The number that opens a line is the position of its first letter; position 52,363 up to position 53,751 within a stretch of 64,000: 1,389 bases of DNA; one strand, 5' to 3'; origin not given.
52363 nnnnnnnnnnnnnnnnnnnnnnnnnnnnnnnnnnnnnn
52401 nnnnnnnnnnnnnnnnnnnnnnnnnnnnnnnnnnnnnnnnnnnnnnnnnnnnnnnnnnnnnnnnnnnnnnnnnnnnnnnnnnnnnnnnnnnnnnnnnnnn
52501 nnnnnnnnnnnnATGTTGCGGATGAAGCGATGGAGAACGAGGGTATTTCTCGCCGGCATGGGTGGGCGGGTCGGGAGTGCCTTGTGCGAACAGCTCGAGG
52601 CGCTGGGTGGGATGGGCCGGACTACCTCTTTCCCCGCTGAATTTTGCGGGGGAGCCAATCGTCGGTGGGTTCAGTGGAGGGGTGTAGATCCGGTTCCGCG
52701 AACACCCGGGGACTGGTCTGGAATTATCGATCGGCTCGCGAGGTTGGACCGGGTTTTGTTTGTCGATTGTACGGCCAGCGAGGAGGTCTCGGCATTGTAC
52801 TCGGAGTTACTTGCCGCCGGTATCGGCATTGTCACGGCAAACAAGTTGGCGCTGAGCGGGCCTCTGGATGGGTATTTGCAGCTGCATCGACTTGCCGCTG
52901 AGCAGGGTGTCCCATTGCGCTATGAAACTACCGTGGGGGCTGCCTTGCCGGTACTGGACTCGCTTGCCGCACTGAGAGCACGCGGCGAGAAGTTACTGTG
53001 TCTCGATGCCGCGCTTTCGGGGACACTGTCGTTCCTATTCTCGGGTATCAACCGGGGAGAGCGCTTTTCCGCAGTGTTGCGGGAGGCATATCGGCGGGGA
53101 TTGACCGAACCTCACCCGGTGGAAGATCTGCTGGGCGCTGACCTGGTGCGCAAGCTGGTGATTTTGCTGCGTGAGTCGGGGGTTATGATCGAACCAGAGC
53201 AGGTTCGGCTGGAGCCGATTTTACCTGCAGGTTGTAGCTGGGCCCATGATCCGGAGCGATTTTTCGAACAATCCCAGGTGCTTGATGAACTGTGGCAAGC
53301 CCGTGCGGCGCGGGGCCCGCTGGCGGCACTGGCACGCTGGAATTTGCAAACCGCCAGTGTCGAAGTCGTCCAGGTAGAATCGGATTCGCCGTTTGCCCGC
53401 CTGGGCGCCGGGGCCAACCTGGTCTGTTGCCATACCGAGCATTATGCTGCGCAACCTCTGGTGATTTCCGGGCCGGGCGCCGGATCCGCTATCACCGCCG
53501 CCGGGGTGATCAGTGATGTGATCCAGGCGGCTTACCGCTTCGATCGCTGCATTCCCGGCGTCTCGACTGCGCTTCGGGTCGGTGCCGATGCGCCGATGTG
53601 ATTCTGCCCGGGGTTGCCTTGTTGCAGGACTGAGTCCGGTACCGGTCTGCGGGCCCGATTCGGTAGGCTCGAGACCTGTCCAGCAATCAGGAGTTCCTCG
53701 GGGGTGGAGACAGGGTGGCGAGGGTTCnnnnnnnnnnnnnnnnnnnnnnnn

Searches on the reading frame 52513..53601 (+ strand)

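Call 8: search_protein_families(library=ncbifam, proteins=[window:52513-53601:+], max_evalue=0.00001)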
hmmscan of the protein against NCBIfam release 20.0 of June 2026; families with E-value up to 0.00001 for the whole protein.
window:52513-53601:+ (362 aa): 7 families
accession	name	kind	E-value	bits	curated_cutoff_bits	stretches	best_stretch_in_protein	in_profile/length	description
NF006959.0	PRK09436.1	equivalog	7.6e-76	255.8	726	1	11-340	468-813/819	bifunctional aspartate kinase/homoserine dehydrogenase I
NF007003.0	PRK09466.1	subfamily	1.9e-63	215.1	582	1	77-339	539-806/810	bifunctional aspartate kinase/homoserine dehydrogenase II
NF006235.0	PRK08374.1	equivalog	4e-26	91.9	451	1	79-344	91-333/336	homoserine dehydrogenase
NF004912.0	PRK06270.1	equivalog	5e-25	88.6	373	1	88-340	104-337/343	homoserine dehydrogenase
NF004976.0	PRK06349.1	subfamily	1.2e-22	80.6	205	1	93-221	88-213/430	homoserine dehydrogenase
NF005002.0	PRK06392.1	equivalog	2.5e-11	43.1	296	1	82-220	87-225/329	homoserine dehydrogenase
NF005290.0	PRK06813.1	equivalog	3.6e-08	32.8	286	1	106-219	118-228/346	homoserine dehydrogenase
